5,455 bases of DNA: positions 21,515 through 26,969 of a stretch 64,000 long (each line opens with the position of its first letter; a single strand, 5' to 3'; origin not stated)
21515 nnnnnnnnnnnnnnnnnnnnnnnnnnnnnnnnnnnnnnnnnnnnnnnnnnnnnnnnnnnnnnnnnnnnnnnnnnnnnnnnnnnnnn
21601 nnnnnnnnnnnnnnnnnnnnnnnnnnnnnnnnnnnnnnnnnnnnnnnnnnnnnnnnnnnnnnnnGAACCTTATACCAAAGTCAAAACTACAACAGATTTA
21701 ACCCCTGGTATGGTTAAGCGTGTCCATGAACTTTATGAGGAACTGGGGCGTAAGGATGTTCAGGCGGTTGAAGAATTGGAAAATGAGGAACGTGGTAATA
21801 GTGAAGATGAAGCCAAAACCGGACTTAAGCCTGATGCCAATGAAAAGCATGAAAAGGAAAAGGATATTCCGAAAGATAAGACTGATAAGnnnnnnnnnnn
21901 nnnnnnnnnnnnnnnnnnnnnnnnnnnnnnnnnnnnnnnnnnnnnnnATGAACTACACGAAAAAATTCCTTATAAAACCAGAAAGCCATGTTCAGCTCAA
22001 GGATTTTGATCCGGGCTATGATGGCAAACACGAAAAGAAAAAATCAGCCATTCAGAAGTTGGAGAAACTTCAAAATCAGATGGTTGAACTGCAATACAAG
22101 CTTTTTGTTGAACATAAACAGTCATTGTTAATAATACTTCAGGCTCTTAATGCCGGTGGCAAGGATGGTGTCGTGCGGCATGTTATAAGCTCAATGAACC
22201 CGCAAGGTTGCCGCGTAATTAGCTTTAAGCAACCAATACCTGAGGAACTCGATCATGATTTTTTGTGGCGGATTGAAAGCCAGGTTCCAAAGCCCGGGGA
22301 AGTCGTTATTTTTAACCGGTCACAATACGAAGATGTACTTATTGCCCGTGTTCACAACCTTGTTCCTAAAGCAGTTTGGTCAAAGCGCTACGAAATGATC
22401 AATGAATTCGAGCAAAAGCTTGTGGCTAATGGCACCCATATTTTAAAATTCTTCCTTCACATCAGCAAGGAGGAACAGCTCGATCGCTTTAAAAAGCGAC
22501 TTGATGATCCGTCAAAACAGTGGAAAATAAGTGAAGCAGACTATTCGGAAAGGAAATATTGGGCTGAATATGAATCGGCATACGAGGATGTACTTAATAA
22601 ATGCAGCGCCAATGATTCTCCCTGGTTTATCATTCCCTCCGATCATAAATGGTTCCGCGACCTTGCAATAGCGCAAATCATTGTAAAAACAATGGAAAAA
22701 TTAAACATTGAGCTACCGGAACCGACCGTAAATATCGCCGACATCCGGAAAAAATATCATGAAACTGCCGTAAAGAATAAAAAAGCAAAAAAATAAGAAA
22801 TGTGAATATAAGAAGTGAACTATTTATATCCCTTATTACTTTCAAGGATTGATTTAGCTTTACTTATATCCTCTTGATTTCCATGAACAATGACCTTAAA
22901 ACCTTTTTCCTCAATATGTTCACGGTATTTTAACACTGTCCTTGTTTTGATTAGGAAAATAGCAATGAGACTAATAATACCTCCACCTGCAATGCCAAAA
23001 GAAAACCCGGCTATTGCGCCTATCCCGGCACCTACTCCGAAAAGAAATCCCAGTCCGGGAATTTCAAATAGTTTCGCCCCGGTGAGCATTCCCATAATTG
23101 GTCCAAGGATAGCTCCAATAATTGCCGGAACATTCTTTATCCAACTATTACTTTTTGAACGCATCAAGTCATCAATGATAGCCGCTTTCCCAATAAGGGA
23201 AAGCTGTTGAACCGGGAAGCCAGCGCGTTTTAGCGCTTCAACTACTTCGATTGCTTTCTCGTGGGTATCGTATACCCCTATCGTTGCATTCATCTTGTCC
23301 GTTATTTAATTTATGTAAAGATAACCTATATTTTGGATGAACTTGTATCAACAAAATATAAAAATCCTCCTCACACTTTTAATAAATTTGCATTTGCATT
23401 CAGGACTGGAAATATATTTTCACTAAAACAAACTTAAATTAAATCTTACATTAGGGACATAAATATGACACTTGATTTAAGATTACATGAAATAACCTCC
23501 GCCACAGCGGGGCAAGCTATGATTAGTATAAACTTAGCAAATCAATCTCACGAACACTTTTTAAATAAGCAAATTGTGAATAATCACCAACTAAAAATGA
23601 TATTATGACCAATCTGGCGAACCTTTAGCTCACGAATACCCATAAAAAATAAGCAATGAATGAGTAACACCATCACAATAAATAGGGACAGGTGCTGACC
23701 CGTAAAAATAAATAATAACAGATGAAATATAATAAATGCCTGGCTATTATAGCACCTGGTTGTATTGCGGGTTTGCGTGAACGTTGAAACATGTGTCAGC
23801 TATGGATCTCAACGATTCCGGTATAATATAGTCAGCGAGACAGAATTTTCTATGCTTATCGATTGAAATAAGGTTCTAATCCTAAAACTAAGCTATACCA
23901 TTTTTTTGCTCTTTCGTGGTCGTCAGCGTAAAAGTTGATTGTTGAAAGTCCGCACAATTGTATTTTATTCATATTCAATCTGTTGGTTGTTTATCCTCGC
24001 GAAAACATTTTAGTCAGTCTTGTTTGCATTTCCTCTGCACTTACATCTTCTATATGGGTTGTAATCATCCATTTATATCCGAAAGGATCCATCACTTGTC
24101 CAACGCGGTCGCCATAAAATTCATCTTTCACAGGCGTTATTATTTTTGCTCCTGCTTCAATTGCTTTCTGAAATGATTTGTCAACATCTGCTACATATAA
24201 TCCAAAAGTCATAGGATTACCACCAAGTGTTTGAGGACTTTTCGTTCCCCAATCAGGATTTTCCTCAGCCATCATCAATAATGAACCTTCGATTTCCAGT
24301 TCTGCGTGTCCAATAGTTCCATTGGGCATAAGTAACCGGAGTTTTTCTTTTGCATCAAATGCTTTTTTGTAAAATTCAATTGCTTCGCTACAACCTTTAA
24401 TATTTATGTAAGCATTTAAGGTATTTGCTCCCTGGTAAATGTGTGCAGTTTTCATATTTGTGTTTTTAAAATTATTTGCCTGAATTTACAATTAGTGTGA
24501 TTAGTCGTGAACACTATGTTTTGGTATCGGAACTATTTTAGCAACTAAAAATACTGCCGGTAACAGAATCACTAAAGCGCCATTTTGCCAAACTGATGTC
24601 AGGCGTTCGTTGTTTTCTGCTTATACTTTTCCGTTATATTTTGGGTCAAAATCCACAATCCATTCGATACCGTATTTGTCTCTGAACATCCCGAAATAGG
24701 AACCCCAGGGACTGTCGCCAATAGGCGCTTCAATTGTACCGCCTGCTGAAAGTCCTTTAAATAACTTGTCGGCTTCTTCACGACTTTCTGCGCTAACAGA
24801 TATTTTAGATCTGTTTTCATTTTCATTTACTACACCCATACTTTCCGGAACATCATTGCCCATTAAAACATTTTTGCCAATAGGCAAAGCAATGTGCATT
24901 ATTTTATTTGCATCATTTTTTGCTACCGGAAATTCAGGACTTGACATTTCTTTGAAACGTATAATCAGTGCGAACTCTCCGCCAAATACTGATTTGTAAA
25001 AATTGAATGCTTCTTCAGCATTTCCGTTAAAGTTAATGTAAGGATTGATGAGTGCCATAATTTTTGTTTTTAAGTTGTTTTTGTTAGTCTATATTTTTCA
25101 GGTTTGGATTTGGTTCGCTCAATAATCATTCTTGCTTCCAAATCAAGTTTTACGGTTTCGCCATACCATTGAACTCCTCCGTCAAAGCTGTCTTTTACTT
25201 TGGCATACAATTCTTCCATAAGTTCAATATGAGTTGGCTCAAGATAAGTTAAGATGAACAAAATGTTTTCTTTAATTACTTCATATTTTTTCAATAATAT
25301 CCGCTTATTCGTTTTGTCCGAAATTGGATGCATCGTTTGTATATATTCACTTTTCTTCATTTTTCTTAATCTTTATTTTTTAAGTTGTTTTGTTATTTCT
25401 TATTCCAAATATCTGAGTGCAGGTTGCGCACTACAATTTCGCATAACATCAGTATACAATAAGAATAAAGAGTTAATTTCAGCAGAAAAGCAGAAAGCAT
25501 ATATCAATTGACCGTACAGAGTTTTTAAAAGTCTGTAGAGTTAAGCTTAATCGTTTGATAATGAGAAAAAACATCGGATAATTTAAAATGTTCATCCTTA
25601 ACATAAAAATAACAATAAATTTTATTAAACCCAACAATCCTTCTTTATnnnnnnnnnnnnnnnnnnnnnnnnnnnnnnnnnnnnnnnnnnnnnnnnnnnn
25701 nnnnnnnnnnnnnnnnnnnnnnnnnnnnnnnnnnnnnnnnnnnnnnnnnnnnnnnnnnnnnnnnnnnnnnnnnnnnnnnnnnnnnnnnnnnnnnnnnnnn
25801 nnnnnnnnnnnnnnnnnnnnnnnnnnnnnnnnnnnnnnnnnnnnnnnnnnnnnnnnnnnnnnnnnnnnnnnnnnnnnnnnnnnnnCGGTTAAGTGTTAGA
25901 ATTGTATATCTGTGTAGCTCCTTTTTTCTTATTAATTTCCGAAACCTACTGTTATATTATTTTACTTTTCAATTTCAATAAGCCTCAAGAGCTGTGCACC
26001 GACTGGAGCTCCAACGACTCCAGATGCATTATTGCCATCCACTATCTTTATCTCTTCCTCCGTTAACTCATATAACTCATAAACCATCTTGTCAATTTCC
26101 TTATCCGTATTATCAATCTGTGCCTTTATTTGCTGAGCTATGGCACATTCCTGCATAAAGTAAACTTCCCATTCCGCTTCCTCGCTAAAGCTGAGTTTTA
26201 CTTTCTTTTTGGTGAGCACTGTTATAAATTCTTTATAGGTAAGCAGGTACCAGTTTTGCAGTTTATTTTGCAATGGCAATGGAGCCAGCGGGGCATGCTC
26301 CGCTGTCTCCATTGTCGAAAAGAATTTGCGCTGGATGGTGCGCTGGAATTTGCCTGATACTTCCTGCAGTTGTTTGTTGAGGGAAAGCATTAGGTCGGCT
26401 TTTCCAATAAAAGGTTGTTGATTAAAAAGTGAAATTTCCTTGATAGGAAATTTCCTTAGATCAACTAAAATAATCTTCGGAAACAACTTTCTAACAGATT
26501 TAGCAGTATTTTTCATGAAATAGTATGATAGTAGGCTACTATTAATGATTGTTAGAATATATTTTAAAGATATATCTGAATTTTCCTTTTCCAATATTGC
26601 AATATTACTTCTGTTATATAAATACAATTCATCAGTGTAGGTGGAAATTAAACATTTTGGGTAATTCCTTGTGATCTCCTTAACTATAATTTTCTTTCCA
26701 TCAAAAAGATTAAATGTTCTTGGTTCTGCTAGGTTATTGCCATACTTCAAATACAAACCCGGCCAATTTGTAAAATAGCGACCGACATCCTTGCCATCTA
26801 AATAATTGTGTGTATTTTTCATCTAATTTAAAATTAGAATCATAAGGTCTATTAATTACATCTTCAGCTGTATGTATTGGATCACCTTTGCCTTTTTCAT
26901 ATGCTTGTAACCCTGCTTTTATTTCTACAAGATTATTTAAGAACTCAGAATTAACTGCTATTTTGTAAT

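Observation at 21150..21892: H+-ATPase stop codon lies inside a coding repeat and is followed by 237 open in-frame codons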

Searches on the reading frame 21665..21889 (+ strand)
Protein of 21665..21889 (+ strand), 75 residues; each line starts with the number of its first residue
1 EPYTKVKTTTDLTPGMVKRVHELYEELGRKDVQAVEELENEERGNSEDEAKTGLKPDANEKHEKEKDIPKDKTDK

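Call 16: search_protein_families(library=pfam, proteins=[window:21665-21889:+], max_evalue=10)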
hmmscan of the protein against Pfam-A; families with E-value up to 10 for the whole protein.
window:21665-21889:+ (75 aa): 1 family
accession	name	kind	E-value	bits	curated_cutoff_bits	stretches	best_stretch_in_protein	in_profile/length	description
PF10257.15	RAI16-like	-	0.19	11.1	24.9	1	8-50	167-212/358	Retinoic acid induced 16-like protein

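Call 24: search_protein_families(library=ncbifam, proteins=[window:21710-21889:+], max_evalue=0.001)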
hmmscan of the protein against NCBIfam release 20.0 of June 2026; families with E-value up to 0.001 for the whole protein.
window:21710-21889:+ (60 aa): 0 families

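Call 37: search_protein_representatives(protein=window:21710-21889:+)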
Query: 60 residues. Proteins with E-value up to 0.001 (for the whole library): 31; up to 1e-10: 3; up to 1e-30: 0. The best 31 are listed.
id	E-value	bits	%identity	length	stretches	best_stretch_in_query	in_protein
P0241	1.6e-29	116.3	100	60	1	1-60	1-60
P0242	2.7e-13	65.6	58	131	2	1-43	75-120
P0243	1.4e-12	63.3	58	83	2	1-44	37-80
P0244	1.2e-10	57.4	55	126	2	1-34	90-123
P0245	7.7e-10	54.8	64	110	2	1-34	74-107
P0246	2.6e-09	53.1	47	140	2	1-39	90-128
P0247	1.9e-08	50.4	56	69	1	1-57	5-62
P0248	2.4e-07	47.0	45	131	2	1-33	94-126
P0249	5.2e-07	46.0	65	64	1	1-45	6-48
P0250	9.6e-07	45.1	53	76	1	1-57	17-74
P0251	1.2e-06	44.9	47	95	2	1-29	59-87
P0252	2.1e-06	44.1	63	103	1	1-43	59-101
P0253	3.3e-06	43.5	44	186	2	1-55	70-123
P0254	5.4e-06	42.8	50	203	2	1-27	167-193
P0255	1.4e-05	41.5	60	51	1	1-43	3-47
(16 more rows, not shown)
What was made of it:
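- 21710..21892 (+): 60-aa ATG ORF inside the severed tail, which gene callers predict as a separate gene. Present as a called 60-aa protein in the collection (P0241, call 37).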

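Call 40: find_encoding_contigs(protein=P0245, flank=5000, max_places=3)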
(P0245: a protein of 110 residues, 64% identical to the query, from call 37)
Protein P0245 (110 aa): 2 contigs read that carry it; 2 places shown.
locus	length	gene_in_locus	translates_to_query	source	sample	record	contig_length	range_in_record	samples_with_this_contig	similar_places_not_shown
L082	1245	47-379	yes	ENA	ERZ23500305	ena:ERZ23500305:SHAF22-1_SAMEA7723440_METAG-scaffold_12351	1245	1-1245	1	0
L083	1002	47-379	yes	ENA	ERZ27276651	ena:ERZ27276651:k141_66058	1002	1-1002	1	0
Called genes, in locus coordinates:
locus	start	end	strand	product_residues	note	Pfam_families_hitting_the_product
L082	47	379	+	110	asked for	PF11154:DUF2934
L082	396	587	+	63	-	-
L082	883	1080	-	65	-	-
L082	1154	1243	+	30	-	?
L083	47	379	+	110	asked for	PF11154:DUF2934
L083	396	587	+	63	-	-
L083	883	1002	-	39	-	?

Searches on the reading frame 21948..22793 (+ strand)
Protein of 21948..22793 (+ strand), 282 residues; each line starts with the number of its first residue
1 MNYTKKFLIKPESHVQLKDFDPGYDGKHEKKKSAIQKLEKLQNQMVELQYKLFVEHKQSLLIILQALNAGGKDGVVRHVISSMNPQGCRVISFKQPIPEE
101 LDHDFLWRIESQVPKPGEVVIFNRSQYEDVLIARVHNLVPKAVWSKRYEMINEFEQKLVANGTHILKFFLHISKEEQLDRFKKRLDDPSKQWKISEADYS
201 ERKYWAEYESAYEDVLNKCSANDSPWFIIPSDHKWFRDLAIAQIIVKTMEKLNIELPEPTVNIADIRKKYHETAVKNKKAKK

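Call 7: search_protein_families(library=pfam, proteins=[window:21948-22793:+], max_evalue=0.01)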
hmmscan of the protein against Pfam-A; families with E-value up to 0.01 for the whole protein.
window:21948-22793:+ (282 aa): 1 family
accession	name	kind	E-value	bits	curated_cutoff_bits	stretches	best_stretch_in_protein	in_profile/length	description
PF03976.20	PPK2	-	1.5e-72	244.4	22.3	1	30-254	3-226/229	Polyphosphate kinase 2 (PPK2)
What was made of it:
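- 21948..22796 (+): PPK2-family polyphosphate kinase, the conserved downstream partner of the pump. Pfam PPK2 1.5e-72 (call 7).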

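Call 24: search_protein_families(library=ncbifam, proteins=[window:21948-22793:+], max_evalue=0.001)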
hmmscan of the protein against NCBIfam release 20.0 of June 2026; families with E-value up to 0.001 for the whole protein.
window:21948-22793:+ (282 aa): 5 families
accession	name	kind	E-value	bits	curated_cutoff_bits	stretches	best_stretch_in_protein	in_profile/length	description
TIGR03709.1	PPK2_rel_1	subfamily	1.4e-111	372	247.2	1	5-264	2-261/264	PPK2 family polyphosphate kinase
NF042973.1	ADPpolyPPhtase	equivalog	6.2e-90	301.3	450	1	4-260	3-271/285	ADP-polyphosphate phosphotransferase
TIGR03708.1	poly_P_AMP_trns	equivalog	6.9e-61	206.4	547.65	1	27-251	268-491/493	polyphosphate:AMP phosphotransferase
TIGR03707.1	PPK2_P_aer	equivalog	5.2e-48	163.7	301.8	1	31-250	4-222/230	polyphosphate kinase 2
NF050016.1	PolyPhAMPPhtase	equivalog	1.1e-44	152.9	800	1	31-249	255-469/472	polyphosphate:AMP phosphotransferase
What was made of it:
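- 21948..22796 (+): TIGR03709, 372 bits (call 24).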

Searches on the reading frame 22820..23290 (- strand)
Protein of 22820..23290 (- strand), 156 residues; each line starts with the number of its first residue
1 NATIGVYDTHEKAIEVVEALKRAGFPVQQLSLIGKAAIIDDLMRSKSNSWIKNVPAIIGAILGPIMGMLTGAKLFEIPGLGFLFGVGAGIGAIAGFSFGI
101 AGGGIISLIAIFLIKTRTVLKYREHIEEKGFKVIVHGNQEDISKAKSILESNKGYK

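Call 48: search_protein_families(library=pfam, proteins=[window:22820-23290:-], max_evalue=0.00001)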
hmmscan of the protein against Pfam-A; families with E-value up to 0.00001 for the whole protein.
window:22820-23290:- (156 aa): 1 family
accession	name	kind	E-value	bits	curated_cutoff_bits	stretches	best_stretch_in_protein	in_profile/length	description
PF11181.13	YflT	-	3.8e-06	27.7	26.2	1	3-69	2-69/99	Heat induced stress protein YflT domain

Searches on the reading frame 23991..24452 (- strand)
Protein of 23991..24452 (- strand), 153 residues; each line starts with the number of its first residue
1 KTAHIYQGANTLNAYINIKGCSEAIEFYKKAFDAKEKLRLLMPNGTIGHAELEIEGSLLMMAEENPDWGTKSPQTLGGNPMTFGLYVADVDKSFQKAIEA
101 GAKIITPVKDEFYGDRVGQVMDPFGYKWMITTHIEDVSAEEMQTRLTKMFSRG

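Call 48: search_protein_families(library=pfam, proteins=[window:23991-24452:-], max_evalue=0.00001)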
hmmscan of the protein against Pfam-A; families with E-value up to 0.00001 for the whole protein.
window:23991-24452:- (153 aa): 1 family
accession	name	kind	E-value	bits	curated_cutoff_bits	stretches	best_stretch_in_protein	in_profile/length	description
PF00903.31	Glyoxalase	-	8.7e-14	52.4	20.6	1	16-130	7-121/121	Glyoxalase/Bleomycin resistance protein/Dioxygenase superfamily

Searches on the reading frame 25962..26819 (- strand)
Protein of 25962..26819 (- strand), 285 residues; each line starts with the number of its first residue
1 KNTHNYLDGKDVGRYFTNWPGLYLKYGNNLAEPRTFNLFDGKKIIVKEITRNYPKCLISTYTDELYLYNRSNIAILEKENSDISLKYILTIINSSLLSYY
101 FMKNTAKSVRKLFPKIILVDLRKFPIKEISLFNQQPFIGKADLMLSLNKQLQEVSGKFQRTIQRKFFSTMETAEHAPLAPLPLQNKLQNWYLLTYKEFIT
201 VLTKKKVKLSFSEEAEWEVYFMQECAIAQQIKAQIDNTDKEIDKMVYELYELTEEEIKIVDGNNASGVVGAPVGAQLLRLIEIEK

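Call 48: search_protein_families(library=pfam, proteins=[window:25962-26819:-], max_evalue=0.00001)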
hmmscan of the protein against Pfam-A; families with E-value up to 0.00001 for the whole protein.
window:25962-26819:- (285 aa): 1 family
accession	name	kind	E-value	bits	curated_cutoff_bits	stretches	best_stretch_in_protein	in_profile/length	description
PF12950.13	TaqI_C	-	2.5e-18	66.9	26.5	1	5-126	2-118/118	TaqI-like C-terminal specificity domain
